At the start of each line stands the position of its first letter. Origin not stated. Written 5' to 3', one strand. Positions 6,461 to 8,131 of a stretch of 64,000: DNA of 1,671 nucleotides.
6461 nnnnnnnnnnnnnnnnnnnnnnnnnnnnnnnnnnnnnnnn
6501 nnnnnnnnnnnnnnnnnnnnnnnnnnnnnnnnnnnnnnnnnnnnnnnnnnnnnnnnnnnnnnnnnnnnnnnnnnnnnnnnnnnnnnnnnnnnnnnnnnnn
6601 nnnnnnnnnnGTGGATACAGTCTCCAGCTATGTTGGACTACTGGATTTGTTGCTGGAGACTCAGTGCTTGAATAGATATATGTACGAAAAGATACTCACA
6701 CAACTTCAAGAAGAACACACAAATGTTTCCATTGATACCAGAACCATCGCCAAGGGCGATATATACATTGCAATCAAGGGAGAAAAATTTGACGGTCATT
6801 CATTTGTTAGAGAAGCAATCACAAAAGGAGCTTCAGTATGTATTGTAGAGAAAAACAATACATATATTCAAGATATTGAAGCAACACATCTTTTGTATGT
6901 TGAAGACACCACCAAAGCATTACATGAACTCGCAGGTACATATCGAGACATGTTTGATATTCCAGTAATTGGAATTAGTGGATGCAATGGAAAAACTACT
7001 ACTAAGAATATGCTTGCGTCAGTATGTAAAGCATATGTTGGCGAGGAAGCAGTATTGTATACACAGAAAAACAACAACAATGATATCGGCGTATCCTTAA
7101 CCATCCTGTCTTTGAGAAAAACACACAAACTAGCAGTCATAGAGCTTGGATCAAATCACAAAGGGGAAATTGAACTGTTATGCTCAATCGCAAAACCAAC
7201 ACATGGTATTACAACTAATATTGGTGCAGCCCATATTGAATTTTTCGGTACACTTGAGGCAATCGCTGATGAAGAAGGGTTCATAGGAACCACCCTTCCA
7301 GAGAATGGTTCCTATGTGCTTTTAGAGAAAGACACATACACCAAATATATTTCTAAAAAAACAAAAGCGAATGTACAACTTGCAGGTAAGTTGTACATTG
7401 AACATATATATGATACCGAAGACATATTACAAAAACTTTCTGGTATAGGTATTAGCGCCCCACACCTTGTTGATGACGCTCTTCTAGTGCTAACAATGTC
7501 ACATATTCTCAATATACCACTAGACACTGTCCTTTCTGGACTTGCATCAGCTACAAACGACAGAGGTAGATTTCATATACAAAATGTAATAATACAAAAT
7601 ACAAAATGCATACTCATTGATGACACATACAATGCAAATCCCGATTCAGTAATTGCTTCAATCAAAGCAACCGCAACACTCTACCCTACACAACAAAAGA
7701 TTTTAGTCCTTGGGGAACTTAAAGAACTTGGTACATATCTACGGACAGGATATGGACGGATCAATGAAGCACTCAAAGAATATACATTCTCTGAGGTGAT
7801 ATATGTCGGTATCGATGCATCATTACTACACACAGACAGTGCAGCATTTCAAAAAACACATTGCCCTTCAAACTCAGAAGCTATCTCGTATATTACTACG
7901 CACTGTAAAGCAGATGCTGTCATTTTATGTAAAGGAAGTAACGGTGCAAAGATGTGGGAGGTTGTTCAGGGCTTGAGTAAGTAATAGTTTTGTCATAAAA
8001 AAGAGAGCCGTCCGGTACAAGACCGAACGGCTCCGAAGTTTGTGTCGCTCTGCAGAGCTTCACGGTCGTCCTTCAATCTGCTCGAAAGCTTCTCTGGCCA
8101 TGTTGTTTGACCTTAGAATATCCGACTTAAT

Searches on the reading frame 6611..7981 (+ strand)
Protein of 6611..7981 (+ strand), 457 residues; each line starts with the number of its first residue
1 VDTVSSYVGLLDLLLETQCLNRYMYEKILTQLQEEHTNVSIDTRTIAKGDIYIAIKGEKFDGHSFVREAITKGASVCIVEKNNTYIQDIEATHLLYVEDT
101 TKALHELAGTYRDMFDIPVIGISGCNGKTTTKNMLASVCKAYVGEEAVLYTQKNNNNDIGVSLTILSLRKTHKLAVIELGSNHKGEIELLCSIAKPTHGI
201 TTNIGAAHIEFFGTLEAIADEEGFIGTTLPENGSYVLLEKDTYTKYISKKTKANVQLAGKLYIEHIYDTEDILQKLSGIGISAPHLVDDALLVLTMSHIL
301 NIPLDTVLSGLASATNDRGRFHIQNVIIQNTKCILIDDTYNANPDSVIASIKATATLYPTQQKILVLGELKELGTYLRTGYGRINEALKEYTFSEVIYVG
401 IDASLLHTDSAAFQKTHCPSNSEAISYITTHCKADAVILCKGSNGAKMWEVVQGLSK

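Call 57: search_protein_families(library=pfam, proteins=[window:6611-7981:+], max_evalue=0.0001)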
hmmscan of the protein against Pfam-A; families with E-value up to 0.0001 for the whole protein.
window:6611-7981:+ (457 aa): 3 families
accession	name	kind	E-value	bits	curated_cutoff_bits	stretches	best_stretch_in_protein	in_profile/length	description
PF08245.18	Mur_ligase_M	-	8e-29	101.5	24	1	122-254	1-138/200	Mur ligase middle domain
PF02875.26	Mur_ligase_C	-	1.7e-14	55.1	28.4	1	328-443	6-126/127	Mur ligase, glutamate ligase domain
PF01225.30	Mur_ligase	-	2.2e-09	38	21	1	37-111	3-94/95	Mur ligase family, catalytic domain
